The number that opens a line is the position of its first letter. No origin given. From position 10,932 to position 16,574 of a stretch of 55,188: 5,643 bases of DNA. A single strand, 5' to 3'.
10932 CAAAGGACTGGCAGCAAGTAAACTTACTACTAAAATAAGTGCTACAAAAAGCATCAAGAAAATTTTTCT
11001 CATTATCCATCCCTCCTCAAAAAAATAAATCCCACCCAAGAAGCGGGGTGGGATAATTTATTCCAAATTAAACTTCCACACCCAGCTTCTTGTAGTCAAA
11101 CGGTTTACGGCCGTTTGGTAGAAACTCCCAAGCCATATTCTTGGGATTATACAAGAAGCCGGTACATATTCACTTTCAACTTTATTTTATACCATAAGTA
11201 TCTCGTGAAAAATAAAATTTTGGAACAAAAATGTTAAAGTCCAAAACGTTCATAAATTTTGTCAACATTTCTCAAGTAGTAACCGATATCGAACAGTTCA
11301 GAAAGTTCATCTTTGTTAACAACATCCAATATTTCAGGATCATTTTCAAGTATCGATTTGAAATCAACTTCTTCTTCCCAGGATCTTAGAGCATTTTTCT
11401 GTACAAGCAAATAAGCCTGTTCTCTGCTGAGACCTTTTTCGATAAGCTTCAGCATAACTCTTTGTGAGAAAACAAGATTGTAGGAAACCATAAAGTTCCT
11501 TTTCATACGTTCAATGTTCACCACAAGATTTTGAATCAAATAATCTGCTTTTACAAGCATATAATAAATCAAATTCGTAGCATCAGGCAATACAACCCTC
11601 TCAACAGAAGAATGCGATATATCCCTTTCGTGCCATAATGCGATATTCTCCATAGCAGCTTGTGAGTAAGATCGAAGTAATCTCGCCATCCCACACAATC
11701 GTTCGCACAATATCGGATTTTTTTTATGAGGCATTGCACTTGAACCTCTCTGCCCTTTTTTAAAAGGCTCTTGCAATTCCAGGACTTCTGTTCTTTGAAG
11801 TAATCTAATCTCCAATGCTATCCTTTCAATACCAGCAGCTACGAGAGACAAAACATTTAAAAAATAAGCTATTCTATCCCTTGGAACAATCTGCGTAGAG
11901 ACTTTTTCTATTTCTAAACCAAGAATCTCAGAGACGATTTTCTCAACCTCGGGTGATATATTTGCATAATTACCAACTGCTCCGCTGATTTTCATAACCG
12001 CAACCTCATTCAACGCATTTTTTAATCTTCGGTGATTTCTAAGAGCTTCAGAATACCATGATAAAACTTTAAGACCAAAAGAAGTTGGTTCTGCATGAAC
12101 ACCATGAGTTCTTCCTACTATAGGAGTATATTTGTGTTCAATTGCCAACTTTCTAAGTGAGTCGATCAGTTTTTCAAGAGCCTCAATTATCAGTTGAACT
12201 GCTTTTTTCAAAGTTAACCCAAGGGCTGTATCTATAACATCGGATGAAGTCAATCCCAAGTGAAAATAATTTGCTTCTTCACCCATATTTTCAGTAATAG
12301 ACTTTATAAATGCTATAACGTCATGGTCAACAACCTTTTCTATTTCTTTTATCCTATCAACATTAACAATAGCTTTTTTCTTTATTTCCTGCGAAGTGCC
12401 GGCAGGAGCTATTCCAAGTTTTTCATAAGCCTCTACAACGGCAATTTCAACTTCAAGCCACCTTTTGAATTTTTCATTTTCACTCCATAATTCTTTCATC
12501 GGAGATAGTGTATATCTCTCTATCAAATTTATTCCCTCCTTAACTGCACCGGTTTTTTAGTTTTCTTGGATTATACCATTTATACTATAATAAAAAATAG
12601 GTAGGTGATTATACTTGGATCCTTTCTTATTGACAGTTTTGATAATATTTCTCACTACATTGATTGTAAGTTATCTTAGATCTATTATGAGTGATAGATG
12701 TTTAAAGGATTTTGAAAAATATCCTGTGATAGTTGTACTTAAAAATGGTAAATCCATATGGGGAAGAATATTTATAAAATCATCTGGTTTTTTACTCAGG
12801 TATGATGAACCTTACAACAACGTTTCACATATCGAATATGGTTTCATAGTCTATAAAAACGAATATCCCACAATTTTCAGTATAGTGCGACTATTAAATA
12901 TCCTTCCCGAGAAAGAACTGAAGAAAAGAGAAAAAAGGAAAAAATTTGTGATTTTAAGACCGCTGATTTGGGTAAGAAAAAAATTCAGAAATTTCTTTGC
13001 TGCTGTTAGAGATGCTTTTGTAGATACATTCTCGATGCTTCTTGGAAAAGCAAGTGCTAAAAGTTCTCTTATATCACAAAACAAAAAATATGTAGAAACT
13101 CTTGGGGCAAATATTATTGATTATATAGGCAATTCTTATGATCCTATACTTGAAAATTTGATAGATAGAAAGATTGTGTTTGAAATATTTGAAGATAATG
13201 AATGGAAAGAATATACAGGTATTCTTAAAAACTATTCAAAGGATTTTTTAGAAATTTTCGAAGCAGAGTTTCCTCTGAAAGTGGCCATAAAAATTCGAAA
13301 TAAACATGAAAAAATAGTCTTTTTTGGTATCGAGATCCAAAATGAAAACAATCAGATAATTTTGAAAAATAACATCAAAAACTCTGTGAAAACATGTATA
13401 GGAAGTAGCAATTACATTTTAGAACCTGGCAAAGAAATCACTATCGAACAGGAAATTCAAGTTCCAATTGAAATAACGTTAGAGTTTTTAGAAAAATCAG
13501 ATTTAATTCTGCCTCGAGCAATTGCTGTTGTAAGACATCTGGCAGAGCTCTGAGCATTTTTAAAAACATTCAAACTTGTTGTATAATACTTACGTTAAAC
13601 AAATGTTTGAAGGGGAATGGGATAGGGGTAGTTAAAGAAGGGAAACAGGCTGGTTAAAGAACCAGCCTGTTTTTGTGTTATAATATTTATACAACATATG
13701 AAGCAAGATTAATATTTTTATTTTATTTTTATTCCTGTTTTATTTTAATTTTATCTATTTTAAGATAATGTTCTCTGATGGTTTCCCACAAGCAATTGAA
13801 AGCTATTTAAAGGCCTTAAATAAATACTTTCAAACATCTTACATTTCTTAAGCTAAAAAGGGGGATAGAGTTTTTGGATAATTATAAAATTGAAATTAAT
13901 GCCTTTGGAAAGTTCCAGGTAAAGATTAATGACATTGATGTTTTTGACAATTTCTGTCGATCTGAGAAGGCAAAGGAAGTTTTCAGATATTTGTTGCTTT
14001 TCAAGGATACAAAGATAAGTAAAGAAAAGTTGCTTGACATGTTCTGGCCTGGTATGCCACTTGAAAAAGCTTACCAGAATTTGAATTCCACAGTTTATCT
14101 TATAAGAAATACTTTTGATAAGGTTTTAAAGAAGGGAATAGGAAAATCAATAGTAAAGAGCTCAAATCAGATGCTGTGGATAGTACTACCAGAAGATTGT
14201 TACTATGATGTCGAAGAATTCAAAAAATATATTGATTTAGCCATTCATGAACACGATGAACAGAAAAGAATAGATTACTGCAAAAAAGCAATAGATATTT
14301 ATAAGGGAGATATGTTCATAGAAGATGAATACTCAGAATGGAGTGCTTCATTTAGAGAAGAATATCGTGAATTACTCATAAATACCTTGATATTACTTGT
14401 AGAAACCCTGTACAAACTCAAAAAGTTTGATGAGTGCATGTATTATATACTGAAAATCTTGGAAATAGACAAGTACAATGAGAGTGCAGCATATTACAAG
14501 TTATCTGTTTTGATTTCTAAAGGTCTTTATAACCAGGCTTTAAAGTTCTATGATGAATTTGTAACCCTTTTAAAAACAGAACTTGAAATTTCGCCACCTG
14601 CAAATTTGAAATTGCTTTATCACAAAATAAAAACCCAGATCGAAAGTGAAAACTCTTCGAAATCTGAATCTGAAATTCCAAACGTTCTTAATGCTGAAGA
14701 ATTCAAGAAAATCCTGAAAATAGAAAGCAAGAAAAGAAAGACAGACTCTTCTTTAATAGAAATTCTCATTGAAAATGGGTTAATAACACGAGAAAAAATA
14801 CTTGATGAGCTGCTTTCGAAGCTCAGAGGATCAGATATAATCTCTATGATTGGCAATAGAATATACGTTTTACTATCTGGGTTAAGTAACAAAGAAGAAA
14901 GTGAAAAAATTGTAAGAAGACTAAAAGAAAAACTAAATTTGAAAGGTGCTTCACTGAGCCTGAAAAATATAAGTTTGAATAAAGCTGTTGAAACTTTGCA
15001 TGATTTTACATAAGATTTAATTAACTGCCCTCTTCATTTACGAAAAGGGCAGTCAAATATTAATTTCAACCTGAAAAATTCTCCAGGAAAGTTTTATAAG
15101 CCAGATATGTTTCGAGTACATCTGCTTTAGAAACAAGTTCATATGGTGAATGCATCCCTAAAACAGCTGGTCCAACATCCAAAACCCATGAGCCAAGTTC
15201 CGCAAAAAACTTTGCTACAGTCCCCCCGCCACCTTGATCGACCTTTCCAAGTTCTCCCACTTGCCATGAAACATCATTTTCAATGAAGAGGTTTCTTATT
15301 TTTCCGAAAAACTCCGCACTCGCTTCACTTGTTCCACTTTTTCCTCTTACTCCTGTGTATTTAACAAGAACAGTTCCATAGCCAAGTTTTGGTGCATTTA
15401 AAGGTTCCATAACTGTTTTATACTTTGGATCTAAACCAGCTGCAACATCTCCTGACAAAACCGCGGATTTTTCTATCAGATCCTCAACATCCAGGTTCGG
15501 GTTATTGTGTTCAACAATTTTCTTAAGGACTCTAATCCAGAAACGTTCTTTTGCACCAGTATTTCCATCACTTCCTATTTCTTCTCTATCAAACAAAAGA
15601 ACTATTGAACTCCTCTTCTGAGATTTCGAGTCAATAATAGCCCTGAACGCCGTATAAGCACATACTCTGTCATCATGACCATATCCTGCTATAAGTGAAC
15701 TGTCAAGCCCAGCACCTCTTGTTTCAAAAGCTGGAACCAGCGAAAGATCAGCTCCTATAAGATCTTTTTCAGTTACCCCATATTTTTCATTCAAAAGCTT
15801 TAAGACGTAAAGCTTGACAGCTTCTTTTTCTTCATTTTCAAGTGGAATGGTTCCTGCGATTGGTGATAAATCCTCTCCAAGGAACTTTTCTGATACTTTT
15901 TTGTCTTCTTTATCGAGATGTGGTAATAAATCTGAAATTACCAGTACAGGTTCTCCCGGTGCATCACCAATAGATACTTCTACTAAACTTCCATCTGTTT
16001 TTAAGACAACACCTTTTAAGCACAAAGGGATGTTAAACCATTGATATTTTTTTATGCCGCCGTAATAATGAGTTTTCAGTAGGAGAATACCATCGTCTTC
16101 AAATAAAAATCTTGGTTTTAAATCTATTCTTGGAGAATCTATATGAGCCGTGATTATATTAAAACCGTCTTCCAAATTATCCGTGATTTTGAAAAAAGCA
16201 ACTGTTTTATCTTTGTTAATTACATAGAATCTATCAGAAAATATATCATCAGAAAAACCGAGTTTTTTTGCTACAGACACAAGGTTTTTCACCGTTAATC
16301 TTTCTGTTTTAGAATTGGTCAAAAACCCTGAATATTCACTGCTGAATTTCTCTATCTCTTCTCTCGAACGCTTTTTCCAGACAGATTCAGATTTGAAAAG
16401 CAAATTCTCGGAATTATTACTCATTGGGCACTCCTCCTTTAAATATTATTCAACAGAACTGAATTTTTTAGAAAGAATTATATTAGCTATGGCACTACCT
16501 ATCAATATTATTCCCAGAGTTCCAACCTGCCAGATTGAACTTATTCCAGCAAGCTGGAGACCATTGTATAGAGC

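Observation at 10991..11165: Guanine riboswitch (OFF-type, transcriptional) controlling a BMP-family nucleoside ABC importer operon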

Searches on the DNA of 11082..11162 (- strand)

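Call 49: build_rna_model(alignment_id=A5, structure=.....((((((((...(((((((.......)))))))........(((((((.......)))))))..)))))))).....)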
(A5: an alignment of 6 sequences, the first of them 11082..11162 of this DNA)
Model R1 built from alignment A5 (6 sequences, 81 columns); structure: as given.
model positions 81; base pairs 22; branch points 1; effective number of sequences 1.86; information 0.7 bits per position. Calibrated on 0.2 Mb of random sequence (short: E-values are rough).
structure used (alignment columns):
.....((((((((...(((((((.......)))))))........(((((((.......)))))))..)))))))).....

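Call 51: search_with_rna_model(model_id=R1, sources=[window, L001, L002, L003, L004, L005, L006, L007, L008, L009, L010, L011, L012, L013, L014, L015, L016, L017, L018, L019, L020, L021, L022, L023, L024, L025, L026, L027, L028, L029, L030, L031, L032, L033, L034, L035, L036, L037, L038, L039, L040, L041, L042, L043, L044, L045, L046, L047, L048, L049, L050, L051, L052, L053, L054, L055, L056, L057, L058, L059, L060, L061, L062, L063, L064, L065, L066, L067, L068, L069, L070, L071, L072, L073, L074, L075, L076, L077, L078, L079, L080, L081, L082, L083, L084, L085, L086, L087, L088, L089, L091, L093, L094, L095, L096, L097, L098, L099], max_evalue=1, make_alignment=true)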
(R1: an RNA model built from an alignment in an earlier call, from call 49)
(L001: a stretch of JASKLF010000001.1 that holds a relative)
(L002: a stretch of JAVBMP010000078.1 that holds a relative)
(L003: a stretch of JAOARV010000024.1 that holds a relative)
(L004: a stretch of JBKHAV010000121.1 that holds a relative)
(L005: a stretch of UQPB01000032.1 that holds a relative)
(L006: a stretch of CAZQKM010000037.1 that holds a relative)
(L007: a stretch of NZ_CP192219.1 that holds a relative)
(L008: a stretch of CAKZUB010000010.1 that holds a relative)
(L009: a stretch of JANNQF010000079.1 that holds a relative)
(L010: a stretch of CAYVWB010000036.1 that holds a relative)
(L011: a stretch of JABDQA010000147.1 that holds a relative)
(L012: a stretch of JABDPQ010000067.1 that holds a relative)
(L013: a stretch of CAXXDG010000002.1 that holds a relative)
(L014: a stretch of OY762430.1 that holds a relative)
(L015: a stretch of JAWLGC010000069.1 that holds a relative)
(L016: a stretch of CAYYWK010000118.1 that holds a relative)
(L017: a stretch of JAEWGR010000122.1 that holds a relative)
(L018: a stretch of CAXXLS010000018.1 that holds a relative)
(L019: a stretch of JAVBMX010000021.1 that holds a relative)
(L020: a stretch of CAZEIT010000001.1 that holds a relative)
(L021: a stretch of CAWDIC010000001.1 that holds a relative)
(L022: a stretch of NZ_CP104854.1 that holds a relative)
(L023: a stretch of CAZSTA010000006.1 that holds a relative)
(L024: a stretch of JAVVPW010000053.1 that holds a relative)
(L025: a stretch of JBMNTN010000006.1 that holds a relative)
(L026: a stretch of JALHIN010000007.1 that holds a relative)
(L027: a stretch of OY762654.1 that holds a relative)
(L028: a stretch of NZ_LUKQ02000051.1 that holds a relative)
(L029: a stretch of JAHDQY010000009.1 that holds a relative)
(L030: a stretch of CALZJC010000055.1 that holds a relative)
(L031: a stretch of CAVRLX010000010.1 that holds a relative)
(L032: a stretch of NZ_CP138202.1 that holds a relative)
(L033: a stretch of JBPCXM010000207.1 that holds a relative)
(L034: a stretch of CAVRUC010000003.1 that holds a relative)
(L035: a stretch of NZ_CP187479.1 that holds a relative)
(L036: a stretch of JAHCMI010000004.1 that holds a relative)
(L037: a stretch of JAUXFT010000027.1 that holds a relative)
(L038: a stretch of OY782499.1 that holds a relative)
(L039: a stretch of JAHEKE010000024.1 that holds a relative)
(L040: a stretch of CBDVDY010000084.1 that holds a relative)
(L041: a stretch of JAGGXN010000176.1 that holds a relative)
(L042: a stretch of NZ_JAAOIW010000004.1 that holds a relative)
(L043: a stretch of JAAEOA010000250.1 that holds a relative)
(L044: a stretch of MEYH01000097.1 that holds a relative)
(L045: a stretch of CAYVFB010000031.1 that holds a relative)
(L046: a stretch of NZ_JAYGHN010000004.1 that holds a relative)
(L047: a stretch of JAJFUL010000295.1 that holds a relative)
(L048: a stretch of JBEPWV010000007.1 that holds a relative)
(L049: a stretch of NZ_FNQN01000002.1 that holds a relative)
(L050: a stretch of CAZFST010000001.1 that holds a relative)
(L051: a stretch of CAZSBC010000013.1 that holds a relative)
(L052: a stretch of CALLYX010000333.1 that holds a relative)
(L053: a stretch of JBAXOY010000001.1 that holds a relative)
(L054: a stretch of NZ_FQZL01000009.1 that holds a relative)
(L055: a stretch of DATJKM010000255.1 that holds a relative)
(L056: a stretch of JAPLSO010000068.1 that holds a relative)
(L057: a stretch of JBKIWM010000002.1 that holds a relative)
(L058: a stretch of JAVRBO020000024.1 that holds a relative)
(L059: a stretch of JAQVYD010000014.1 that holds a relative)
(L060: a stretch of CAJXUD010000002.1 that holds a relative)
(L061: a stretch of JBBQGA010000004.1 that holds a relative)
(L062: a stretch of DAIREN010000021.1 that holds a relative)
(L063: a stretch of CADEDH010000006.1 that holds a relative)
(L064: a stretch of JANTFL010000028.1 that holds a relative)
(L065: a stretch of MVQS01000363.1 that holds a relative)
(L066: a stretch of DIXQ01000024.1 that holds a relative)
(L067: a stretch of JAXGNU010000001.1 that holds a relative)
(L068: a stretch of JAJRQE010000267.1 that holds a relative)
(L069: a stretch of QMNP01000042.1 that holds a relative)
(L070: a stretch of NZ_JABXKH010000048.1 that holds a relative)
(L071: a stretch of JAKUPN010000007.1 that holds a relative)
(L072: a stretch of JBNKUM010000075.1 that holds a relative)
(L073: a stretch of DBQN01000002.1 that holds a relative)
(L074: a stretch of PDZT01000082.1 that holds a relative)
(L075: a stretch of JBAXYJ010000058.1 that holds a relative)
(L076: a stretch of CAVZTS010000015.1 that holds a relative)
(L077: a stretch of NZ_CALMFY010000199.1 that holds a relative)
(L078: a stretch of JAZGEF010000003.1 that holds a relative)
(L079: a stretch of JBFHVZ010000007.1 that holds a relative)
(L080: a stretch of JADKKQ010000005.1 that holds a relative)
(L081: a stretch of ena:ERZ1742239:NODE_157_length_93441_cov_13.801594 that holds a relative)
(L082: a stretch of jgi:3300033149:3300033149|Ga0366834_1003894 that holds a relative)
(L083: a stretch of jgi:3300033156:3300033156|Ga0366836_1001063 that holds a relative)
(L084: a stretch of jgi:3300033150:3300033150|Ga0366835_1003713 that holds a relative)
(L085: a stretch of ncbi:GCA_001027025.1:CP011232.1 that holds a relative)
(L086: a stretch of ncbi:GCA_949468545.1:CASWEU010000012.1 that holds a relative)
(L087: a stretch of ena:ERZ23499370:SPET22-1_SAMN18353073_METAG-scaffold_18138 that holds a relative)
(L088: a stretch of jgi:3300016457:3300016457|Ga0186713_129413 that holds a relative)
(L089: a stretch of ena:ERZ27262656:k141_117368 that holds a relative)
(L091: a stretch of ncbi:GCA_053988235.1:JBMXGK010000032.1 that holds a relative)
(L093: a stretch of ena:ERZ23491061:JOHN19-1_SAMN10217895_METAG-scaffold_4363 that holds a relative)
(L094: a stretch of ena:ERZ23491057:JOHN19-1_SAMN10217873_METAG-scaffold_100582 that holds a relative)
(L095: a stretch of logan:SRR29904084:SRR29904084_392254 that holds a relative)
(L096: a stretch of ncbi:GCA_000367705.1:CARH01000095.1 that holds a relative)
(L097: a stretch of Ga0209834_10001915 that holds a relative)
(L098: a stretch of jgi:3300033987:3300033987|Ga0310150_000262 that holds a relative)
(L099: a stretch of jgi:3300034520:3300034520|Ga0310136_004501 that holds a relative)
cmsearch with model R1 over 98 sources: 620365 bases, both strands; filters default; matches with E-value up to 1: 14.
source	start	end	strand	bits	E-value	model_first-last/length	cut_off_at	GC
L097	9898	9978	+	100.7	3.6e-26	1-81/81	no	0.49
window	11082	11162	-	99.6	7.7e-26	1-81/81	no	0.47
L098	842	922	+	99.6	7.7e-26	1-81/81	no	0.47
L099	842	922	+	99.6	7.7e-26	1-81/81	no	0.47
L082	1732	1812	+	97.7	2.9e-25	1-81/81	no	0.52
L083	1732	1812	+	97.7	2.9e-25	1-81/81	no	0.52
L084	1732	1812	+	97.7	2.9e-25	1-81/81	no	0.52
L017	2071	2151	+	90.1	5e-23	1-81/81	no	0.44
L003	1702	1782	+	87.5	3e-22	1-81/81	no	0.33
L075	1689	1769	+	86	8.6e-22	1-81/81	no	0.4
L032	1506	1586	+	79.9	5.4e-20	1-81/81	no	0.44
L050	1590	1669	+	65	1.5e-15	1-81/81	no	0.41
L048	1654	1735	+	53.4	4e-12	1-81/81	no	0.33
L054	1535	1618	+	51.5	1.5e-11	1-81/81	no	0.33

Alignment A6: 14 matches aligned to the model, 84 columns, each read 5' to 3' on its own strand. Consensus structure (alignment columns), stored with it:
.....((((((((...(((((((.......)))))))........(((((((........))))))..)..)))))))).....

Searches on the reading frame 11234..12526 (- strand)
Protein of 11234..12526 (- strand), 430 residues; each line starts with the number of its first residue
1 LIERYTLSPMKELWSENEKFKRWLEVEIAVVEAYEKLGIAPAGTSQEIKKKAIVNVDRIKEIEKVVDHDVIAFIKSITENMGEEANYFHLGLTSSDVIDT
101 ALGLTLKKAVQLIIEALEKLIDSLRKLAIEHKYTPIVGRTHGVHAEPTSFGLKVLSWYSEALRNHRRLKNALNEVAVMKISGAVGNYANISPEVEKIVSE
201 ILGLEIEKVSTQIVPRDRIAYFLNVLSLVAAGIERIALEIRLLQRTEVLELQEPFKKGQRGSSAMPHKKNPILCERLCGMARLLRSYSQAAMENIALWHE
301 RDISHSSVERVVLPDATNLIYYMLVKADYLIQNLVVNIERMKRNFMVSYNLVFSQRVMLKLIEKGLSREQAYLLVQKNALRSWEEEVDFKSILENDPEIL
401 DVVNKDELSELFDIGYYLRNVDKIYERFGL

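Call 6: search_protein_families(library=ncbifam, proteins=[window:11234-12526:-])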
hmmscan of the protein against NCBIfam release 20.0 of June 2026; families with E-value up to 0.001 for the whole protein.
window:11234-12526:- (430 aa): 19 families
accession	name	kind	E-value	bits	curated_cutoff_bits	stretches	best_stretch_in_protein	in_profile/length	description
TIGR00928.1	purB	equivalog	1.3e-155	518.5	326.2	1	1-428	1-435/436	adenylosuccinate lyase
NF006500.1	PRK08937.2-4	subfamily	5.1e-81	272.7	626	1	4-419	13-433/448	adenylosuccinate lyase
NF052536.2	CoM_syn_XcbD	exception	7.7e-80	268.8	600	1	7-426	16-440/443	3-sulfopropionylcysteine synthase XcbD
NF006554.0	PRK09053.1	equivalog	1.2e-67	228.7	595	1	7-421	15-437/453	3-carboxy-cis,cis-muconate cycloisomerase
TIGR02426.1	protocat_pcaB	equivalog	1.1e-53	182.3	355.75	1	7-333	8-337/338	3-carboxy-cis,cis-muconate cycloisomerase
NF052556.1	NtrsucLyaStm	equivalog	7.4e-48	163.6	650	1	15-420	32-455/466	nitrosuccinate lyase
NF004631.0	PRK05975.1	equivalog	1.2e-37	129.7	371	1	12-334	22-345/352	3-carboxy-cis,cis-muconate cycloisomerase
NF006764.0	PRK09285.1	equivalog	2.6e-37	128.3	446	1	52-349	75-382/456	adenylosuccinate lyase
TIGR00838.1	argH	equivalog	5.6e-25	88.2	279.5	1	21-416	29-427/455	argininosuccinate lyase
NF008909.0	PRK12273.1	subfamily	2.9e-15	56.1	510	1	95-277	144-335/474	aspartate ammonia-lyase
NF008964.0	PRK12308.1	equivalog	1.6e-13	49.9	657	1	61-382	75-395/624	argininosuccinate lyase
TIGR00979.1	fumC_II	equivalog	2.8e-12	46.2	664.75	1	93-279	136-332/458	class II fumarate hydratase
NF002563.0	PRK02186.1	subfamily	9.8e-11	40.6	625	1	77-345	498-768/890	argininosuccinate lyase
NF009089.0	PRK12425.1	equivalog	2.7e-09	36.4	840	1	93-281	137-335/464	class II fumarate hydratase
NF005218.0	PRK06705.1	equivalog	5.1e-09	35.4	883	1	78-276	100-298/502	argininosuccinate lyase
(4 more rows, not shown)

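Call 7: search_protein_families(library=pfam, proteins=[window:11234-12526:-])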
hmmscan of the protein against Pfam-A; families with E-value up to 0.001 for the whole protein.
window:11234-12526:- (430 aa): 2 families
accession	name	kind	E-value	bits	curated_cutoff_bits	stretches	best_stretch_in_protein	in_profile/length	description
PF00206.25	Lyase_1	-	2.6e-53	181.9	27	1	8-281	8-307/312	Lyase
PF10397.14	ADSL_C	-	9.6e-25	87.2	32.7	1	351-428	2-79/79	Adenylosuccinate lyase C-terminus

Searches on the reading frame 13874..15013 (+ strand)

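Call 6: search_protein_families(library=ncbifam, proteins=[window:13874-15013:+])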
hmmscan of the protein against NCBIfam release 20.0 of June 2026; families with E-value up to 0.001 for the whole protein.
window:13874-15013:+ (379 aa): 0 families

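Call 7: search_protein_families(library=pfam, proteins=[window:13874-15013:+])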
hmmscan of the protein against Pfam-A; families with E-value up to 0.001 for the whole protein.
window:13874-15013:+ (379 aa): 1 family
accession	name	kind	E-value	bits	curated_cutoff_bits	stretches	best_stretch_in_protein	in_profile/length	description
PF03704.23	BTAD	-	6.1e-15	56.3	22.1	1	112-252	2-145/146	Bacterial transcriptional activator domain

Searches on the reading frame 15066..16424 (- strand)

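Call 65: search_protein_families(library=pfam, proteins=[window:15066-16424:-], max_evalue=0.00001)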
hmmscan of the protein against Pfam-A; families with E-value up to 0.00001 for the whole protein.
window:15066-16424:- (452 aa): 1 family
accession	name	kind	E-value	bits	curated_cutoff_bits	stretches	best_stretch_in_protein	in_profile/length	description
PF02127.20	Peptidase_M18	-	2.2e-81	274.3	24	1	34-446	1-431/432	Aminopeptidase I zinc metalloprotease (M18)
